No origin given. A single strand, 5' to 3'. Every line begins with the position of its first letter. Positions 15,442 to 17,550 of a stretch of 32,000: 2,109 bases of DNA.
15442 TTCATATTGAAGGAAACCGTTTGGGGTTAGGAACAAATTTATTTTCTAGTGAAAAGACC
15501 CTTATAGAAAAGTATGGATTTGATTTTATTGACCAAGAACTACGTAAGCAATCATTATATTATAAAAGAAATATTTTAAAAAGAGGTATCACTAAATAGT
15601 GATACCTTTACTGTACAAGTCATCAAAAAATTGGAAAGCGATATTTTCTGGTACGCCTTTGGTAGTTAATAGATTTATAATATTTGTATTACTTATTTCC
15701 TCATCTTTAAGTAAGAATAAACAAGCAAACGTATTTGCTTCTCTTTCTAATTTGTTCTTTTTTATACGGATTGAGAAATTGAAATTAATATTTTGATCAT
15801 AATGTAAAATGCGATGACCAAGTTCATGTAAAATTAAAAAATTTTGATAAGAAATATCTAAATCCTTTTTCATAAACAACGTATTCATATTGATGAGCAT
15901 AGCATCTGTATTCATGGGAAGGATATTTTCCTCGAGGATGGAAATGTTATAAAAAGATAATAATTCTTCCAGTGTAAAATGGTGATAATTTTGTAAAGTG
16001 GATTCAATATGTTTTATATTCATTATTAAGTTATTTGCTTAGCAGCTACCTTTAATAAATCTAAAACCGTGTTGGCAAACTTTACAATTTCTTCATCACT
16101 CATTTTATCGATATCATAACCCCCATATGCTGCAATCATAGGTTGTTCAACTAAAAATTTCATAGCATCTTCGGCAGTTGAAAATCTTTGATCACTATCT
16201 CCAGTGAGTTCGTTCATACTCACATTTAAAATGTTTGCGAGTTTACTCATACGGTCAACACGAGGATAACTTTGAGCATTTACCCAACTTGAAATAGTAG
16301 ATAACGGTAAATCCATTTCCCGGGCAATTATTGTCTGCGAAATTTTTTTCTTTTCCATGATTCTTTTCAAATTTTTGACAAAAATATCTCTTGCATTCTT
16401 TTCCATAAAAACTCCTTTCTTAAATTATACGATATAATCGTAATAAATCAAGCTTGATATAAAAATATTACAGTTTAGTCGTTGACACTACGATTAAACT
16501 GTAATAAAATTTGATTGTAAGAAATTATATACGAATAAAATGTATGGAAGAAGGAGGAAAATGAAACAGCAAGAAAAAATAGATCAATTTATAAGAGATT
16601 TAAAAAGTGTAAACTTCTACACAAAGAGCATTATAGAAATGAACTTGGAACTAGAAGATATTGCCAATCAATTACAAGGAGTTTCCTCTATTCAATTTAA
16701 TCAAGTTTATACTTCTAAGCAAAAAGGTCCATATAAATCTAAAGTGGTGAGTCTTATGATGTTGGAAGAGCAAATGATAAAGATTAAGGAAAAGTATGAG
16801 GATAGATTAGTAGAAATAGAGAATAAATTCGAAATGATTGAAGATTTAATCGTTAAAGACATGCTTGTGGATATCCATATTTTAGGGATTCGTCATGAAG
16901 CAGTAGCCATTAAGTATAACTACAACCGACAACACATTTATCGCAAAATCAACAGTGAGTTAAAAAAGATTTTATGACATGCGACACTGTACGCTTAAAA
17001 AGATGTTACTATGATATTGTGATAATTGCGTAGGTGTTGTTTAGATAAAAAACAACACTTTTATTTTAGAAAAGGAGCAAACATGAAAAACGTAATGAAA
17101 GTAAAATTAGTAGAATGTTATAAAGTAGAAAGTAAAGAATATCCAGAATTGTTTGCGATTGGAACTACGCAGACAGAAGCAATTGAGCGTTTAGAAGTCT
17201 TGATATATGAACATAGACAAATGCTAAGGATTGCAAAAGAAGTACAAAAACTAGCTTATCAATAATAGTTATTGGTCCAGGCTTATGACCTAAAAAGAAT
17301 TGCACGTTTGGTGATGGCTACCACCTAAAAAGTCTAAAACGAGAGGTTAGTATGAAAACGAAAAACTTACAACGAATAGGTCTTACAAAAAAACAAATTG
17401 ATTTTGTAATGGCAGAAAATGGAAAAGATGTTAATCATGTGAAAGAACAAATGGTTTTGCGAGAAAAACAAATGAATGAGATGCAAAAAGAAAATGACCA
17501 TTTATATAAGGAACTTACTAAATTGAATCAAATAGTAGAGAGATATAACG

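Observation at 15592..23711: Self-contained 8.1-kb tail-only cluster: candidate F-type (non-contractile) tailocin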

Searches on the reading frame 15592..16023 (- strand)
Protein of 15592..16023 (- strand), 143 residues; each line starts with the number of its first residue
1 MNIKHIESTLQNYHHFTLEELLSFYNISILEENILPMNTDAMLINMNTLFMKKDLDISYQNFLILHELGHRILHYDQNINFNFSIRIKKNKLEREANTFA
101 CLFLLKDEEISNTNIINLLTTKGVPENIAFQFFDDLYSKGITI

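Call 4: search_protein_families(library=pfam, proteins=[window:15592-16023:-], max_evalue=0.1)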
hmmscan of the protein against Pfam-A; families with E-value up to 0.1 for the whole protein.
window:15592-16023:- (143 aa): 1 family
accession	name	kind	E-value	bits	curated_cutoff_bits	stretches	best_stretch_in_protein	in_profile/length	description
PF06114.19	Peptidase_M78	-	6.1e-10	39.4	22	1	26-111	5-93/123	IrrE N-terminal-like domain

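Call 5: search_protein_families(library=phrogs, proteins=[window:15592-16023:-], max_evalue=0.01)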
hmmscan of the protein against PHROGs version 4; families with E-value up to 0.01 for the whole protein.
window:15592-16023:- (143 aa): 5 families
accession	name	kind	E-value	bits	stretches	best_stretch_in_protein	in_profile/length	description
phrog_87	-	other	4.2e-18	66.9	1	9-138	34-166/227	metallo-protease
phrog_2439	-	transcription regulation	1.3e-07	31.9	1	51-112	187-247/367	transcriptional regulator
phrog_1914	-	unknown function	6.9e-05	23.6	1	59-104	93-141/222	-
phrog_1516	-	unknown function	0.00031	21.4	1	49-112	76-147/227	-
phrog_19315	-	unknown function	0.0044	17.1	1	3-114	34-154/348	-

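Call 73: search_protein_families(library=padloc, proteins=[window:15592-16023:-], max_evalue=0.001)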
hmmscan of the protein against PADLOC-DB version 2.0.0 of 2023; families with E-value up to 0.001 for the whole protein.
window:15592-16023:- (143 aa): 12 families
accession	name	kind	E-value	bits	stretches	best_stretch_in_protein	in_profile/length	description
PDLC03945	RmrA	-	1.8e-09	35.3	1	60-113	208-259/394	-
PDLC03954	RmrA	-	2.8e-07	27.8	1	62-111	210-258/380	-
PDLC03944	RmrA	-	3.4e-07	27.6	1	57-111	196-249/384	-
PDLC03947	RmrA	-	8.7e-07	26.1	1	60-111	208-258/383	-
PDLC04141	capP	-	9.8e-07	26.5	1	39-105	43-113/242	capP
PDLC03949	RmrA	-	1.2e-05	22.3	1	65-115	194-236/363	-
PDLC03951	RmrA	-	1.4e-05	22.2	1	62-112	207-254/400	-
PDLC03946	RmrA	-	1.4e-05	22.1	1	60-113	190-236/357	-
PDLC03950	RmrA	-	1.6e-05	22.1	1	61-111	197-245/369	-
PDLC03952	RmrA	-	4.2e-05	20.6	1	62-111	222-270/395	-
PDLC03948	RmrA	-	7.4e-05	19.8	1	60-112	207-258/397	-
PDLC03953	RmrA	-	0.00014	19.2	1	60-110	208-249/373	-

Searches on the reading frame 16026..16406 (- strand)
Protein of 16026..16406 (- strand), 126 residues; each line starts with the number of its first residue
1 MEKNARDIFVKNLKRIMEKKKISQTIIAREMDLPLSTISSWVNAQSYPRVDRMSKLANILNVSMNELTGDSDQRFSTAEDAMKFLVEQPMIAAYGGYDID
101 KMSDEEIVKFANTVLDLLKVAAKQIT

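Call 4: search_protein_families(library=pfam, proteins=[window:16026-16406:-], max_evalue=0.1)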
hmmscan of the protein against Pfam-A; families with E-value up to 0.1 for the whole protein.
window:16026-16406:- (126 aa): 7 families
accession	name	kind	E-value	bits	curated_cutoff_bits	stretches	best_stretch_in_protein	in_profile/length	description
PF01381.28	HTH_3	-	8.3e-11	42.2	23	1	13-67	1-55/55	Helix-turn-helix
PF13443.12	HTH_26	-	1.7e-08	35.1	22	1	12-68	1-58/63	Cro/C1-type HTH DNA-binding domain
PF07022.19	Phage_CI_repr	-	0.00028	21.6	22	1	13-73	3-63/65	Bacteriophage CI repressor helix-turn-helix domain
PF12844.13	HTH_19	-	0.00033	21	30.2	1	11-67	2-58/64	Helix-turn-helix domain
PF04218.19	CENP-B_N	-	0.034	14.2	21.2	1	21-44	23-45/53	CENP-B N-terminal DNA-binding domain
PF13560.12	HTH_31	-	0.039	14.7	27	1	13-66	6-60/64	Helix-turn-helix domain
PF11735.13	CAP59_mtransfer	-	0.089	12.9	28.8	1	10-71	51-110/242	Cryptococcal mannosyltransferase 1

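Call 5: search_protein_families(library=phrogs, proteins=[window:16026-16406:-], max_evalue=0.01)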
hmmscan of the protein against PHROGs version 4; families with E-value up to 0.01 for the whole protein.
window:16026-16406:- (126 aa): 17 families
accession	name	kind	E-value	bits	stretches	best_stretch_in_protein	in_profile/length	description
phrog_8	-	transcription regulation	3.3e-16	60.7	1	2-96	70-150/346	transcriptional regulator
phrog_2967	-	transcription regulation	1.8e-15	58.1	1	2-82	4-87/225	transcriptional regulator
phrog_4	-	transcription regulation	2.6e-12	47.4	1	7-92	135-205/400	transcriptional repressor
phrog_3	-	transcription regulation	1.3e-10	42.7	1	7-80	87-158/430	transcriptional repressor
phrog_3037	-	transcription regulation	3.1e-06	28.1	1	9-69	18-77/189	transcriptional repressor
phrog_2439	-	transcription regulation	3.3e-05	23.9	1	11-79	10-75/367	transcriptional regulator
phrog_4583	-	transcription regulation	3.9e-05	24.6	1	9-71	11-73/81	transcriptional repressor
phrog_1373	-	transcription regulation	4.5e-05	24.5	1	10-71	65-126/166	transcriptional regulator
phrog_27318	-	unknown function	4.7e-05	23.8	1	11-74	7-69/289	-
phrog_296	-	integration and excision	7.8e-05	22.5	1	10-50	229-269/626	DNA transposition protein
phrog_5823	-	transcription regulation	0.00016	21.9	1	11-82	9-81/404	transcriptional regulator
phrog_2328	-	transcription regulation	0.0003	21.6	1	13-68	20-75/128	transcriptional repressor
phrog_1994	-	DNA, RNA and nucleotide metabolism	0.00042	21.3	1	11-75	2-67/170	DNA binding protein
phrog_4836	-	transcription regulation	0.0015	19.1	1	9-78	76-146/194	CII-like regulator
phrog_2339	-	DNA, RNA and nucleotide metabolism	0.0025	18.8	0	4-45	21-62/98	HTH DNA binding protein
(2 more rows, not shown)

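Call 73: search_protein_families(library=padloc, proteins=[window:16026-16406:-], max_evalue=0.001)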
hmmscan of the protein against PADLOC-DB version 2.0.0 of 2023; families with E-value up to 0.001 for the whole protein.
window:16026-16406:- (126 aa): 7 families
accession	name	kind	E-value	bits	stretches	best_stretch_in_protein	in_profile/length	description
PDLC04775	PDC-M69A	-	4.3e-07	28.4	1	11-85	10-82/113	-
PDLC03951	RmrA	-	9.7e-07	26.1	1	11-69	11-69/400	-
PDLC03665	Control_protein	-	3.8e-06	25.1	1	2-68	2-69/77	control protein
PDLC03954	RmrA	-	4.5e-06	23.8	1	8-75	10-77/380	-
PDLC03948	RmrA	-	1.5e-05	22.1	1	7-65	7-65/397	-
PDLC02926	HTH_VI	-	0.00044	18.5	1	11-69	4-62/92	-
PDLC03956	RmrA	-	0.00046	17.4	1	16-64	16-65/399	-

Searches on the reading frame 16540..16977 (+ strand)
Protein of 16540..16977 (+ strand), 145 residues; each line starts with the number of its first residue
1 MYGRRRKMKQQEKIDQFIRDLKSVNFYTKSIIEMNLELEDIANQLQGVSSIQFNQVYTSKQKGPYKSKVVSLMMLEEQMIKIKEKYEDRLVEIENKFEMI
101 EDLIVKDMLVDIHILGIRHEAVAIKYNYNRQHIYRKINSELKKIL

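Call 4: search_protein_families(library=pfam, proteins=[window:16540-16977:+], max_evalue=0.1)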
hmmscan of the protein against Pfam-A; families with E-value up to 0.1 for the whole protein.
window:16540-16977:+ (145 aa): 0 families

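Call 5: search_protein_families(library=phrogs, proteins=[window:16540-16977:+], max_evalue=0.01)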
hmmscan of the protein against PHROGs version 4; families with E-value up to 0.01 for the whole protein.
window:16540-16977:+ (145 aa): 2 families
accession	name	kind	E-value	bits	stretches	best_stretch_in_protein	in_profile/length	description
phrog_36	-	transcription regulation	0.0003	21.5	1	4-144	43-183/220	transcriptional regulator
phrog_30951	-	unknown function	0.00041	21.4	1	6-77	52-120/155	-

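Call 33: search_protein_families(library=ncbifam, proteins=[window:16540-16977:+], max_evalue=0.01)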
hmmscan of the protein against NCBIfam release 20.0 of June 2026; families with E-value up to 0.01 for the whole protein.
window:16540-16977:+ (145 aa): 0 families

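Call 73: search_protein_families(library=padloc, proteins=[window:16540-16977:+], max_evalue=0.001)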
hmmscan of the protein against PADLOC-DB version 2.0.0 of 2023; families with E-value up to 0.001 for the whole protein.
window:16540-16977:+ (145 aa): 0 families

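Call 79: search_solved_structures(query=A4, max_evalue=5)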
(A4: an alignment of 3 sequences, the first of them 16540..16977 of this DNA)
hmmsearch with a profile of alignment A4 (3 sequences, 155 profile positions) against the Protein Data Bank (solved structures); distinct sequences matched with E-value up to 5: 6.
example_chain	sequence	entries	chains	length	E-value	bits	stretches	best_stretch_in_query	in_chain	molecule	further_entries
1u5p_A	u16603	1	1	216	0.24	14.9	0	12-60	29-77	Spectrin alpha chain, brain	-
4hkh_A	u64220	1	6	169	0.54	13.8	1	17-84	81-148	Putative type VI secretion protein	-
7zzi_A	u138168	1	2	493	0.86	13.1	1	37-103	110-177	Phosphotransferase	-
9rld_L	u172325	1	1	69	0.88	13.1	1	7-64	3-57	Major outer membrane lipoprotein Lpp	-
8a3k_UNK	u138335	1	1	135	1.6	12.2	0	9-79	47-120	sc-apCC-4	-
1u4q_A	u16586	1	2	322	2.3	11.8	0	12-60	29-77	Spectrin alpha chain, brain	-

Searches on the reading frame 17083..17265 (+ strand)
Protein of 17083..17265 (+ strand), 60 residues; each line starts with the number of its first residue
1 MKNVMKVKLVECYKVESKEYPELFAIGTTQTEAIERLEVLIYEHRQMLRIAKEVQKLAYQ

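Call 33: search_protein_families(library=ncbifam, proteins=[window:17083-17265:+], max_evalue=0.01)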
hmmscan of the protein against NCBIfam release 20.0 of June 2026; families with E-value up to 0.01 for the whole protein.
window:17083-17265:+ (60 aa): 0 families

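Call 73: search_protein_families(library=padloc, proteins=[window:17083-17265:+], max_evalue=0.001)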
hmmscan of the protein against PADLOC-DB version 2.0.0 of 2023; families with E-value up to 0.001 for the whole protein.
window:17083-17265:+ (60 aa): 0 families

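Call 99: search_protein_families(library=pfam, proteins=[window:17083-17265:+], max_evalue=1)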
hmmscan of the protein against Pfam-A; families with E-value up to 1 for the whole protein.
window:17083-17265:+ (60 aa): 0 families

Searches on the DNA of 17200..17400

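Call 92: search_rna_families(source=window, start=17200, end=17400, threshold=evalue, max_evalue=1, show_alignments=1)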
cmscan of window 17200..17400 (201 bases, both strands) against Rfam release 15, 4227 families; matches with E-value up to 1: 1.
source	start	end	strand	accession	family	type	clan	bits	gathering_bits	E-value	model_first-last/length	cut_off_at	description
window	17274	17336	+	RF03003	GP20-b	Cis-reg;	-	40.5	36.2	6.2e-08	1-62/62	no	GP20-b RNA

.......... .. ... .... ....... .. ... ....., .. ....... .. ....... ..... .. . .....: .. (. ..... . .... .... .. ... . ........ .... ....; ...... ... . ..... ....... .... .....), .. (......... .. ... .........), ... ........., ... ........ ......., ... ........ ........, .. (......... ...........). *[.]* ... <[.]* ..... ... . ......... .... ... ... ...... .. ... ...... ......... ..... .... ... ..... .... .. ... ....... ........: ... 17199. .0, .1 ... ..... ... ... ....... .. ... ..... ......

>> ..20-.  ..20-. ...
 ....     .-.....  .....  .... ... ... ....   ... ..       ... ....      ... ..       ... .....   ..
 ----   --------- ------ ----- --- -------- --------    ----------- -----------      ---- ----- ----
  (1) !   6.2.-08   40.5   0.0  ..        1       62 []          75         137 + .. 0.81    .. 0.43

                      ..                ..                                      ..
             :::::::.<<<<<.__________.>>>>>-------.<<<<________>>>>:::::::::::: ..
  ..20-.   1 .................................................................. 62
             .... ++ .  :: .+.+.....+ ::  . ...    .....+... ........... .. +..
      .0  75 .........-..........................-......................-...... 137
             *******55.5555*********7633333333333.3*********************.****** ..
